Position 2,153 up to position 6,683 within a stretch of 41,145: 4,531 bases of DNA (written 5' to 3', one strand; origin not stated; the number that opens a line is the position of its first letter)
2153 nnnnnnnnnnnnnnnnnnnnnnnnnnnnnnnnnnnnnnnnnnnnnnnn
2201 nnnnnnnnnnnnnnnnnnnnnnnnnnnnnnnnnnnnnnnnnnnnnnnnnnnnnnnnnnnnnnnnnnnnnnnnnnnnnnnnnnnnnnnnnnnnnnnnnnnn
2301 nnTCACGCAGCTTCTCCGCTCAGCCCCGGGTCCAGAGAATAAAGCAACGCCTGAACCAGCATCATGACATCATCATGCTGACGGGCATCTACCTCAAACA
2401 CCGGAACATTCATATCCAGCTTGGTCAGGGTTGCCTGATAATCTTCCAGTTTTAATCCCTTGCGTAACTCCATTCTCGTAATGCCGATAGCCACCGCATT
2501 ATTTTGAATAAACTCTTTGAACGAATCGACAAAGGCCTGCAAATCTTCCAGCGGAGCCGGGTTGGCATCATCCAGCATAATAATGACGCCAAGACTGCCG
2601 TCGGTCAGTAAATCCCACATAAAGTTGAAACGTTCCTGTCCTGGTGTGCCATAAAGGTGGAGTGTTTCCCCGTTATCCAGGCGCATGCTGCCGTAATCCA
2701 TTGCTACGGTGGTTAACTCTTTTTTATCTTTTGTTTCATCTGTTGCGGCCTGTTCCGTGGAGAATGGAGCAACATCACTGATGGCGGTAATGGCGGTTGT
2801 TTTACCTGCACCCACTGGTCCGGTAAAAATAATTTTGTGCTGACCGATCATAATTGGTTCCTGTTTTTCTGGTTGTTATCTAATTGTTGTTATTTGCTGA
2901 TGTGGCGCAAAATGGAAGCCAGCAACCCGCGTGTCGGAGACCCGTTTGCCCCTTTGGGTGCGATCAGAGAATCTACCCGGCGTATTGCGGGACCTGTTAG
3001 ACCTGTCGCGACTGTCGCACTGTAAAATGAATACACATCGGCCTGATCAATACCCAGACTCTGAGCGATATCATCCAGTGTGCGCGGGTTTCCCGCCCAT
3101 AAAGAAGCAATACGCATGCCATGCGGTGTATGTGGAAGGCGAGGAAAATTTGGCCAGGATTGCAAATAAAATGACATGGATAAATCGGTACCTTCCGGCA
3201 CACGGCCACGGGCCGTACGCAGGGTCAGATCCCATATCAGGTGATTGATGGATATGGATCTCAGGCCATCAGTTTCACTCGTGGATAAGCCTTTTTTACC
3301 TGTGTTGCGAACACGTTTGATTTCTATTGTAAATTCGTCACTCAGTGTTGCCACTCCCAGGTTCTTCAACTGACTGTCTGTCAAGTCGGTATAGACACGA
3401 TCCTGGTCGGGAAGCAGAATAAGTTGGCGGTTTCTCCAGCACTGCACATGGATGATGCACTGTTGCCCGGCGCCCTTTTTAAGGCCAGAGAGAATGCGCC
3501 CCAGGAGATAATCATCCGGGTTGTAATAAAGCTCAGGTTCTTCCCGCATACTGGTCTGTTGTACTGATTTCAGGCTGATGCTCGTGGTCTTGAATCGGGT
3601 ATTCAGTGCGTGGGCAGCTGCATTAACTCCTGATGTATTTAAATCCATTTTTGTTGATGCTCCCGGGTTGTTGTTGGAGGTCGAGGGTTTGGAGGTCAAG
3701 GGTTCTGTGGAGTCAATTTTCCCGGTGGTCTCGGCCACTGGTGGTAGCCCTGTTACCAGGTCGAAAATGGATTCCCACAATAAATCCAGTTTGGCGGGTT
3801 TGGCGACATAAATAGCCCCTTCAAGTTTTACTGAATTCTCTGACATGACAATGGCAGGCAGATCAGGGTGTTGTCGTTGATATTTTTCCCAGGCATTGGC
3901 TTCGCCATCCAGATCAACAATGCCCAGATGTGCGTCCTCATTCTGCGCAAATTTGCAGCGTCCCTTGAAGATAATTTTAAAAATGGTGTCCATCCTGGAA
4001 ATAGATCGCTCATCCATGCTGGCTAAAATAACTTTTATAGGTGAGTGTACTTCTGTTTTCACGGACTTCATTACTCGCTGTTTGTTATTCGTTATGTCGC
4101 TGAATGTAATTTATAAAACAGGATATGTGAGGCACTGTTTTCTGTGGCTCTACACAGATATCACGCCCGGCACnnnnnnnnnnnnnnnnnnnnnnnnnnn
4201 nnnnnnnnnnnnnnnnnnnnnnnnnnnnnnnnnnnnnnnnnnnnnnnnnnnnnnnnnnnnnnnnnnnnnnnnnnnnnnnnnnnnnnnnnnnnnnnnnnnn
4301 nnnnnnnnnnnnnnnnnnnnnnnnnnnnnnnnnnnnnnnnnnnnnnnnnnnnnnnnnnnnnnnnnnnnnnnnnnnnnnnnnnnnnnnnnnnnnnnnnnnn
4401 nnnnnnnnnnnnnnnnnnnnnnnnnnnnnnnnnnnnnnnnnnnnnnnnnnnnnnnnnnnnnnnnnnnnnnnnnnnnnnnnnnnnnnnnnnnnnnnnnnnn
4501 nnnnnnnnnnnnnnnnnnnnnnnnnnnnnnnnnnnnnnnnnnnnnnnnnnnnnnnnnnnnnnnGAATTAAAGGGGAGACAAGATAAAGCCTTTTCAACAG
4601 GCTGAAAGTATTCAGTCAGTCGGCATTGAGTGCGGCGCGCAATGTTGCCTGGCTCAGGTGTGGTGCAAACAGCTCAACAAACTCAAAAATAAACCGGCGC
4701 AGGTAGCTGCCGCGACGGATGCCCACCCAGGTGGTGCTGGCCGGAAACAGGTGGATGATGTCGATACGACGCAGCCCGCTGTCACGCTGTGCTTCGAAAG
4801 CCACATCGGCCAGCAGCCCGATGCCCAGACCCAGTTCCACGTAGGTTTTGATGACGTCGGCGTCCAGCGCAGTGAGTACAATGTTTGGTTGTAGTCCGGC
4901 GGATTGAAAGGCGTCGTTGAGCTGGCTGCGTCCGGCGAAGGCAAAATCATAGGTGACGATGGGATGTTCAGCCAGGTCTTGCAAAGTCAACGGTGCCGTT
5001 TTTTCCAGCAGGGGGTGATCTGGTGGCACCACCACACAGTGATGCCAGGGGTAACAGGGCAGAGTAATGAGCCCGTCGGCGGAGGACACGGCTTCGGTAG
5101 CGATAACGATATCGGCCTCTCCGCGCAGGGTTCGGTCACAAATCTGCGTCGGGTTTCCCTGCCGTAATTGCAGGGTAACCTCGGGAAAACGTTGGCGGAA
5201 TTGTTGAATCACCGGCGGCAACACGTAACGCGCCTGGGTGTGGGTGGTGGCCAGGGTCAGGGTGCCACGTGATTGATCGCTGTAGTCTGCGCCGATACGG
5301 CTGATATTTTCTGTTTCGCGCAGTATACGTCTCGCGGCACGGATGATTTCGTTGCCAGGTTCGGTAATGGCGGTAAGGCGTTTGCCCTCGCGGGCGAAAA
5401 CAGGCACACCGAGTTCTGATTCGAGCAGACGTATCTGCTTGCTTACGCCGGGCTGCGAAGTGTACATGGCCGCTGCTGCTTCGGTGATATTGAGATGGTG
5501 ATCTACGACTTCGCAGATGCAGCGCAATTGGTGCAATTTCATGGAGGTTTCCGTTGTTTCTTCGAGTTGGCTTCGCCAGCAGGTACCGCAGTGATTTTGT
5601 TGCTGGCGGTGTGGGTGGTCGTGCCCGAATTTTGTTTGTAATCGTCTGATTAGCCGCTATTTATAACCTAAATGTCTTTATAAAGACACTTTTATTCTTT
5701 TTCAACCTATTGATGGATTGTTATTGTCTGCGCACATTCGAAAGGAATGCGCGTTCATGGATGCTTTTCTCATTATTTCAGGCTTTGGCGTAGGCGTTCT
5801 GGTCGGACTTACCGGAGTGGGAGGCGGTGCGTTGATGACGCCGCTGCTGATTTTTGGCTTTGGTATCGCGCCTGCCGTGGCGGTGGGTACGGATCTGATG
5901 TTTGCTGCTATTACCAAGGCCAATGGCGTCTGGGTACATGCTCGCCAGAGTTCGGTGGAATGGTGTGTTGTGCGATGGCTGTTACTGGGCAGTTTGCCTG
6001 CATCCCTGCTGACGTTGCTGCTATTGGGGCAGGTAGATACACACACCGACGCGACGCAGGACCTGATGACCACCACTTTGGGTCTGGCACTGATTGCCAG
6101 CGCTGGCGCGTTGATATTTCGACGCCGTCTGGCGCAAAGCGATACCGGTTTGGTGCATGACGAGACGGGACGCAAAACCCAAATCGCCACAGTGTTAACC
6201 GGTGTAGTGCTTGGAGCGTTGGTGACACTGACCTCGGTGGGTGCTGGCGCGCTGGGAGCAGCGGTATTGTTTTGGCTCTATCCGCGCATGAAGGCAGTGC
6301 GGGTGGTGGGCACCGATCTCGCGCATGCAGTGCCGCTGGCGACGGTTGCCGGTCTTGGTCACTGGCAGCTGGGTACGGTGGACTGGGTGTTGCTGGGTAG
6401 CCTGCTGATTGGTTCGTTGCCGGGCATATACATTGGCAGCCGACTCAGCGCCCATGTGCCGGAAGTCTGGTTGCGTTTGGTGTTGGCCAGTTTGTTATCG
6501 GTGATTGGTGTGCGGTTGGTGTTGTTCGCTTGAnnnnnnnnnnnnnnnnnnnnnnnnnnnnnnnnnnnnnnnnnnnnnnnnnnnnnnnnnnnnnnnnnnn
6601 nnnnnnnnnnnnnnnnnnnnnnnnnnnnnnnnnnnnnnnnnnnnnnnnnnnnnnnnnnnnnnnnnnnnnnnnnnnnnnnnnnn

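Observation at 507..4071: Conservon-like small-GTPase/Roadblock operon rewired with a response regulator and an ATPase-phosphatase fusion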

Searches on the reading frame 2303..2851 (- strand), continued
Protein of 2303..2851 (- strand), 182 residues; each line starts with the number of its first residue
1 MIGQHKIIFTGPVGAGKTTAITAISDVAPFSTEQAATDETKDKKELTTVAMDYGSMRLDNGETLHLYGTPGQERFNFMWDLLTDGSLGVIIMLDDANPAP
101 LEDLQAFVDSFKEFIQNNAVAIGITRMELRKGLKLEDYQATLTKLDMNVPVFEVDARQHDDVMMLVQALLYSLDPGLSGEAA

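Call 97: get_annotated_region(hit=H5, flank=4000)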
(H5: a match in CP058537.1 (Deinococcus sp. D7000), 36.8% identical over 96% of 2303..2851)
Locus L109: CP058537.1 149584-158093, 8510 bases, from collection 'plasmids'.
description: Deinococcus sp. D7000 plasmid p_3, complete sequence
organism: Deinococcus sp. D7000 (NCBI taxid 2755035)
taxonomy: Bacteria; Deinococcota; Deinococci; Deinococcales; Deinococcaceae; Deinococcus; Deinococcus sp. D7000
host: -; source: seawater; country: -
typing (MOB-suite, as given by PLSDB): non-mobilizable
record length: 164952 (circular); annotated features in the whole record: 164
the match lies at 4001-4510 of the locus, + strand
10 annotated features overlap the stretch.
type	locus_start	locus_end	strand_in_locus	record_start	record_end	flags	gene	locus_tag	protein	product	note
CDS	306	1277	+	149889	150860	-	-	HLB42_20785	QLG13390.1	GGDEF domain-containing protein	-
CDS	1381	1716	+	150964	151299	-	-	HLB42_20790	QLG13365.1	hypothetical protein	-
CDS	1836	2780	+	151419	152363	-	-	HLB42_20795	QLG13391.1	HD domain-containing protein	-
CDS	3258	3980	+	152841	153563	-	-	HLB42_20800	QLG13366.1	hypothetical protein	-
CDS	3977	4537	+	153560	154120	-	-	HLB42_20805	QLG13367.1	ATP/GTP-binding protein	-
CDS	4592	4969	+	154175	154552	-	-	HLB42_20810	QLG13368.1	roadblock/LC7 domain-containing protein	-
CDS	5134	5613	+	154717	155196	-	-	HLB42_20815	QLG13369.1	hypothetical protein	-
CDS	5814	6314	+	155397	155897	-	-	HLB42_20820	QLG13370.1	HD-GYP domain-containing protein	-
CDS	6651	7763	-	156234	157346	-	-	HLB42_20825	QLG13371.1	transposase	-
CDS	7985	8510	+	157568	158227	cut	-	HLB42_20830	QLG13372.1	ATP-binding cassette domain-containing protein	-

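Call 98: get_annotated_region(hit=H25, flank=4000)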
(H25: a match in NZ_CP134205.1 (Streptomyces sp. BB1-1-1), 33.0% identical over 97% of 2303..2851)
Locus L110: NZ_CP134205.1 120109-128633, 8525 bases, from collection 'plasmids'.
description: Streptomyces sp. BB1-1-1 plasmid unnamed2, complete sequence
organism: Streptomyces sp. BB1-1-1 (NCBI taxid 3074430)
taxonomy: Bacteria; Actinomycetota; Actinomycetes; Kitasatosporales; Streptomycetaceae; Streptomyces; Streptomyces sp. BB1-1-1
host: -; source: bumble bee,whole organism; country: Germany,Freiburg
typing (MOB-suite, as given by PLSDB): non-mobilizable
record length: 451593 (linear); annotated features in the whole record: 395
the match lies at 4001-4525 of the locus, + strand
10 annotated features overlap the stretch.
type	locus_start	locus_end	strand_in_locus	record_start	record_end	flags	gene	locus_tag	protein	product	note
CDS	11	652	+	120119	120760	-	-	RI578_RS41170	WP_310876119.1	hypothetical protein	-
CDS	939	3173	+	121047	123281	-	-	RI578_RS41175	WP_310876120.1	nitrate- and nitrite sensing domain-containing protein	-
CDS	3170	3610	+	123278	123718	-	-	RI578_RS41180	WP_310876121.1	roadblock/LC7 domain-containing protein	-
CDS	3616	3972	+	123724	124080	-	-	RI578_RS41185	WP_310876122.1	DUF742 domain-containing protein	-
CDS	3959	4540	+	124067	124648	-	-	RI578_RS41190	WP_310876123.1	ATP/GTP-binding protein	-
CDS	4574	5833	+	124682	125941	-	-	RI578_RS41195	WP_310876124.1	cytochrome P450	-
CDS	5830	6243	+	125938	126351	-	-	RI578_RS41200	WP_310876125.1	hypothetical protein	-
CDS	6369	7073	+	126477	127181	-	-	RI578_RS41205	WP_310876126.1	hypothetical protein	-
CDS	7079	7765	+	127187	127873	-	-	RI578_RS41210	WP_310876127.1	HAD family hydrolase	-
CDS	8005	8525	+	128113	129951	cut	-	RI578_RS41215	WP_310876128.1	glycoside hydrolase family 15 protein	-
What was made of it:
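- Closest known: Actinobacterial conservon. Same: It is sometimes linked to a heme enzyme, P450 in L110 (call 98).
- One conservon is followed by a heme enzyme, a P450 (call 98), which parallels the globin partner here.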

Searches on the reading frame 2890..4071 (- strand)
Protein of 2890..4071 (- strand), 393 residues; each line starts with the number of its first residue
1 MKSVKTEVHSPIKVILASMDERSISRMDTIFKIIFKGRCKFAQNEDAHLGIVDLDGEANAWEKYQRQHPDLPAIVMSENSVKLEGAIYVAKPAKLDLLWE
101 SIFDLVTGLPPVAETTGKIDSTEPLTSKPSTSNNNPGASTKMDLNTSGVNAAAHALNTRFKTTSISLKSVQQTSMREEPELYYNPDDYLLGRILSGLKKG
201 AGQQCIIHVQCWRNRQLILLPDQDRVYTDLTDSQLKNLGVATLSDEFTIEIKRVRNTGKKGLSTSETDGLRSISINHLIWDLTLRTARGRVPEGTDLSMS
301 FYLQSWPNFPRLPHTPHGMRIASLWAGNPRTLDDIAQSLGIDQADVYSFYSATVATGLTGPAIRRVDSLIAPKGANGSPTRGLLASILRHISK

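Call 3: search_protein_families(library=pfam, proteins=[window:2890-4071:-], max_evalue=1)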
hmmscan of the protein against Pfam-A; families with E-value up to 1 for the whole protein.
window:2890-4071:- (393 aa): 1 family
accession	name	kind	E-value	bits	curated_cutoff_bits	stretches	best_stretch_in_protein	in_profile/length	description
PF21476.4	PF0610-like_N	-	0.14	12.8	33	1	320-348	5-33/50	PF0610-like, N-terminal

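Call 4: search_protein_families(library=ncbifam, proteins=[window:2890-4071:-], max_evalue=1)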
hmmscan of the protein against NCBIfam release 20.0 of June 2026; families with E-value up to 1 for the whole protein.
window:2890-4071:- (393 aa): 0 families

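Call 6: search_solved_structures(query=window:2890-4071:-, max_evalue=10, show_alignments=2)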
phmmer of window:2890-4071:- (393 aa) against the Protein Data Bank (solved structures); distinct sequences matched with E-value up to 10: 1.
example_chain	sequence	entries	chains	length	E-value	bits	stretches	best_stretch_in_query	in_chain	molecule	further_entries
7kuf_B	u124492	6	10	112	0.94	11.6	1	323-387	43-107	RNA polymerase sigma factor, DNA-directed RNA polymerase subunit beta chimera | RNA polymerase sigma factor SigA,DNA-directed RNA polymerase subunit beta | RNA 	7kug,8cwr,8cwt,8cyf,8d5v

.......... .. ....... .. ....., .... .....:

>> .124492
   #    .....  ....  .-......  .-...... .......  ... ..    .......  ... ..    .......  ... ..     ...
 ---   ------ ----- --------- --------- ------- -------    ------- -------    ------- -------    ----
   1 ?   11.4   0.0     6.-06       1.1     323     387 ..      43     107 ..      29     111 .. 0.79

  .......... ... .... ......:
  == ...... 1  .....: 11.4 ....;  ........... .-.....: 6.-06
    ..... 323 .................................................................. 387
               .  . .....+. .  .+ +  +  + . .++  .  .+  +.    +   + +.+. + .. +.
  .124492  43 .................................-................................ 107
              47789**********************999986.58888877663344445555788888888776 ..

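Call 17: find_homologous_proteins(query=window:2890-4071:-, max_evalue=0.001)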
Query window:2890-4071:- (393 aa): 97 proteins with E <= 0.001 among 6513 candidates.
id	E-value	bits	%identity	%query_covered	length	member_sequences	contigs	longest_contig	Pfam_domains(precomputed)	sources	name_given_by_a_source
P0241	3.1e-261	884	100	100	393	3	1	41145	-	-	-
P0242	3.3e-205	699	82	99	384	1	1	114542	-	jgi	-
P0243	3.6e-200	683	79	99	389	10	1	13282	-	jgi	-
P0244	1.4e-195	668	76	100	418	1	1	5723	-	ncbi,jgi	-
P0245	3.6e-193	660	78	99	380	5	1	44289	-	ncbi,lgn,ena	-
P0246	8.8e-192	655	77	99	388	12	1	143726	-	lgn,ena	-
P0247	2.6e-191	654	75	99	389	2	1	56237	-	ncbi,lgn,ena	-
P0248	2.8e-191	654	75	100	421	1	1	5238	-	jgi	-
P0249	1.5e-180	618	74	99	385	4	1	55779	-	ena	-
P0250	2.0e-180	618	74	99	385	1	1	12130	-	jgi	-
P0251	2.3e-180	618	74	99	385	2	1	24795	-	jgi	-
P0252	2.6e-177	608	73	99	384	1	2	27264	-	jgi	-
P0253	4.5e-177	607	73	99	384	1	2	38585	-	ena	-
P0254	1.4e-167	576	68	99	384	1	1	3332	-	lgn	-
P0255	2.2e-165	568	69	100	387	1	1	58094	-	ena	-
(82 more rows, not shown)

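Call 31: predict_structure(alignment_id=A2)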
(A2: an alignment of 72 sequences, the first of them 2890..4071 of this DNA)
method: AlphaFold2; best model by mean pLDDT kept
length: 393 residues; sequences in the alignment: 72
mean_pLDDT: 80.6   pTM: 0.58
mean pLDDT of the five models: 80.6, 79.7, 79.4, 78.7, 77.9
residues with pLDDT >= 90: 242; 70-90: 41; 50-70: 44; < 50: 66
segments of 3 or more residues with pLDDT < 50: 1-7, 115-134, 136-150, 159-177
pLDDT, mean of each block of 10 residues (from residue 1): 51 97 97 96 93 97 97 97 95 94 88 45 38 38 41 48 39 47 96 95 93 91 96 92 79 79 90 98 97 96 93 95 92 96 97 96 64 54 65 54
secondary structure, 60 per line:
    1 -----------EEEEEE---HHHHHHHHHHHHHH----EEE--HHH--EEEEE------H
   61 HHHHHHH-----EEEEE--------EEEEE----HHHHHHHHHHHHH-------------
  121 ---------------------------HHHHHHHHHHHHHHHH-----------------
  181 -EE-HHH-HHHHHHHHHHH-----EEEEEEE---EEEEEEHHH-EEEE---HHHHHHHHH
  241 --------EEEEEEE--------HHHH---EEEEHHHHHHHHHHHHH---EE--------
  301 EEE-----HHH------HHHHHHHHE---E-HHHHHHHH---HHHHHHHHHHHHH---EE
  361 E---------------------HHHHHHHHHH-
elements in order: E12-17 H21-34 E39-41 E49-53 H60-67 E73-77 E86-90 H95-107 H148-163 H189-199 E205-211 E215-220 E225-228 H232-240 E249-255 H264-267 E271-274 H275-287 E301-303 H318-325 H332-339 H343-355 E359-361 H383-392
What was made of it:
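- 2890..4071 (-): Gene A (393 aa), the 'DUF' partner of Group 3 MglA. It has a receiver-like N-terminal domain, a disordered Ser/Thr-rich linker, and a conserved C-terminal alpha/beta module ending in a winged-helix-like unit. AF2 mean pLDDT is 80.6, with residues 115-177 disordered (call 31).
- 3742..4047 (-): Receiver-like (CheY-fold) domain of A, residues about 9-110. The candidate phospho-acceptor site is D20/E21, D53, S77 and K91-P92. The (beta-alpha)5 topology has pLDDT above 90 (call 31).
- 2893..3537 (-): C-terminal module of A (residues about 179-393): an alpha/beta domain plus three helices and a strand (about 318-361) that look like a winged helix. It is always encoded directly upstream of the GTPase, and it is fused to different N-terminal input domains in other genomes. 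Secondary structure in call 31.
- On Two-component response regulator (REC domain): Their positions at strand ends are seen in the AF2 model (call 31).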

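Call 34: fold_search(model_id=the predicted structure, library=pdb)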
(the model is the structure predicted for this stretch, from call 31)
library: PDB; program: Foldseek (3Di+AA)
matches with E <= 10: 679; with E <= 0.001: 0
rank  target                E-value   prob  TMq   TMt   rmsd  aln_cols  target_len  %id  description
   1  28tm_B                4.3e-03  1.00  0.21  0.62   3.4       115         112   12  Structure of an uncharacterized Rossmann fold protein from Homo sapiens (released 2026-03-11)
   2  28tm_A                5.5e-03  1.00  0.20  0.62   4.3       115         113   15  Structure of an uncharacterized Rossmann fold protein from Homo sapiens (released 2026-03-11)
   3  2rdm_B                1.2e-02  1.00  0.21  0.58   3.8       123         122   11  Crystal structure of response regulator receiver protein from Sinorhizobium medicae WSM419 (released 2007-10-09)
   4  3cu5_A                1.2e-02  1.00  0.20  0.53   4.3       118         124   17  Crystal structure of a two component transcriptional regulator AraC from Clostridium phytofermentans ISDg (released 2008-05-06)
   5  3gt7                  1.4e-02  1.00  0.19  0.50  10.4       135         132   17  CRYSTAL STRUCTURE OF SIGNAL RECEIVER DOMAIN OF SIGNAL TRANSDUCTION HISTIDINE KINASE FROM Syntrophus aciditrophicus (released 2009-04-14)
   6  2rdm_A                1.9e-02  1.00  0.20  0.56   4.0       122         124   11  Crystal structure of response regulator receiver protein from Sinorhizobium medicae WSM419 (released 2007-10-09)
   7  2pln                  2.0e-02  1.00  0.19  0.52   4.5       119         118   18  Crystal structure analysis of HP1043, an orphan resonse regulator of h. pylori (released 2007-05-01)
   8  5u8m_A                2.6e-02  1.00  0.19  0.31   4.7       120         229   18  A novel family of redox sensors in the streptococci evolved from two-component response regulators (released 2017-12-20)
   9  5m7n_B                3.7e-02  0.94  0.18  0.17  11.0       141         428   17  Crystal structure of NtrX from Brucella abortus in complex with ATP processed with the CrystalDirect automated mountin (released 2017-01-25)
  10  6zj2_O                4.9e-02  0.99  0.19  0.53   3.7       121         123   16  Structure of RcsB from Salmonella enterica serovar Typhimurium bound to promoter rprA in the presence of phosphomimeti (released 2021-02-17)
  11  28tm_C                7.5e-02  0.99  0.20  0.61   3.7       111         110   16  Structure of an uncharacterized Rossmann fold protein from Homo sapiens (released 2026-03-11)
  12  3n53_A                8.4e-02  0.96  0.19  0.52   5.1       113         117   18  Crystal structure of a response regulator receiver modulated diguanylate cyclase from Pelobacter carbinolicus (released 2010-07-28)
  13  7z0s_G                8.9e-02  0.90  0.19  0.28   6.6       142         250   10  Structure of the Escherichia coli formate hydrogenlyase complex (anaerobic preparation, without formate dehydrogenase  (released 2022-09-28)
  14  4g8z                  1.1e-01  0.33  0.12  0.20   8.7       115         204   15  pcDHFR K37S/F69N double mutant TMP NADPH ternary complex (released 2013-05-29)
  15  3mf4_A                1.3e-01  0.95  0.19  0.28   4.0       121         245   15  Crystal structure of putative two-component system response regulator/ggdef domain protein (released 2010-04-14)
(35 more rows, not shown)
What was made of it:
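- On Two-component response regulator (REC domain): Foldseek hits are REC and pseudo-REC domains (call 34).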

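Call 36: search_protein_families(library=pfam, alignment_id=A2, max_evalue=0.1)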
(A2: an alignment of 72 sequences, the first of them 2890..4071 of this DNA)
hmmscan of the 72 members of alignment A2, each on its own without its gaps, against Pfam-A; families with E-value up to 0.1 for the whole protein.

A. member 1, window:2890-4071:- (393 aa): 0 families

B. families by the number of members that match (of 72 scanned): 26 families (the first 25 are shown)
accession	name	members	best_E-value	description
PF21476.4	PF0610-like_N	8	0.0043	PF0610-like, N-terminal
PF21194.3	TadZ-like_ARD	4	0.011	TadZ-like, receiver domain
PF06266.17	HrpF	3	0.018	HrpF protein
PF24586.1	DUF7611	2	0.039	Domain of unknown function (DUF7611)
PF22390.1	LntA_helical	1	0.0016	LntA, four-helical up-and-down bundle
PF00747.22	Viral_DNA_bp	1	0.0028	ssDNA binding protein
PF11928.13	DUF3446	1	0.0071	Early growth response N-terminal domain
PF06490.17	FleQ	1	0.0071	Flagellar regulatory protein FleQ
PF01978.25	TrmB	1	0.0071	Sugar-specific transcriptional regulator TrmB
PF06790.16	UPF0259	1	0.013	Uncharacterised protein family (UPF0259)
PF02445.21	NadA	1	0.014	Quinolinate synthetase A protein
PF24530.1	DUF7597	1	0.015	Domain of unknown function (DUF7597)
PF17354.8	DUF5382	1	0.018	Family of unknown function (DUF5382) central domain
PF22488.1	Class_2_docking_dom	1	0.023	Class 2 C-terminal docking domain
PF22442.2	Gp49_Pectate_lyase_like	1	0.024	Gp49, pectin lyase-like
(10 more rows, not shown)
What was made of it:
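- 2893..3537 (-): Weak wHTH family hits appear in 8 members (call 36).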

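Call 62: search_protein_families(library=padloc, proteins=[window:2890-4071:-], max_evalue=0.01)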
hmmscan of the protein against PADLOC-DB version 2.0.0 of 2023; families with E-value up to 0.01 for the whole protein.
window:2890-4071:- (393 aa): 0 families

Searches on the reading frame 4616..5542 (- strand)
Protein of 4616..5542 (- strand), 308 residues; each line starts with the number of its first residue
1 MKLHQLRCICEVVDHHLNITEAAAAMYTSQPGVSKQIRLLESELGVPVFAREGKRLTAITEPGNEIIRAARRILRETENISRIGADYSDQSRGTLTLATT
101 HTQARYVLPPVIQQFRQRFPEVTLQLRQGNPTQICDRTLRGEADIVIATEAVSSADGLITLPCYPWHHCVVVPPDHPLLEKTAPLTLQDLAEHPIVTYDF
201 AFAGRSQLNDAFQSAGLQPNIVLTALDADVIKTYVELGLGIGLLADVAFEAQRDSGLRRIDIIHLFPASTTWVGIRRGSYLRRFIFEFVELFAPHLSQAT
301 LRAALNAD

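Call 80: search_protein_families(library=pfam, proteins=[window:4616-5542:-], max_evalue=0.00001)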
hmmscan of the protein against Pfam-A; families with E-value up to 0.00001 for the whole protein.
window:4616-5542:- (308 aa): 2 families
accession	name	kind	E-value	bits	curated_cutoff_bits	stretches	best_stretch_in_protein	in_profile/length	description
PF03466.25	LysR_substrate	-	2.7e-49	167.8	28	1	89-295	2-207/209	LysR substrate binding domain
PF00126.33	HTH_1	-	5.6e-15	55.5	26.6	1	3-63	1-59/60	Bacterial regulatory helix-turn-helix protein, lysR family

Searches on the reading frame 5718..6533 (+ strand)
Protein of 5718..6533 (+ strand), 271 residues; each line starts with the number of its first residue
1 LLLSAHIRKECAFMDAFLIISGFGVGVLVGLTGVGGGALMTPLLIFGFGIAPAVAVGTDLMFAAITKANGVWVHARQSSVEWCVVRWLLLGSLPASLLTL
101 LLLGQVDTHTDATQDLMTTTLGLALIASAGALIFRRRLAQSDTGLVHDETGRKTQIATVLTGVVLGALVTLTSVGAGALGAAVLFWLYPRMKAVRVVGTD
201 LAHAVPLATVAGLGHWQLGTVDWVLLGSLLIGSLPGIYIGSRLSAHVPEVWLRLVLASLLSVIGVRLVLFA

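Call 80: search_protein_families(library=pfam, proteins=[window:5718-6533:+], max_evalue=0.00001)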
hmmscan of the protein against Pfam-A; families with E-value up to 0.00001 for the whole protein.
window:5718-6533:+ (271 aa): 1 family
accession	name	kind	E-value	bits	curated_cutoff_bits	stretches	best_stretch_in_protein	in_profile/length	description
PF01925.25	TauE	-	3.6e-48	164.7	32.6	1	18-267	1-237/237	Sulfite exporter TauE/SafE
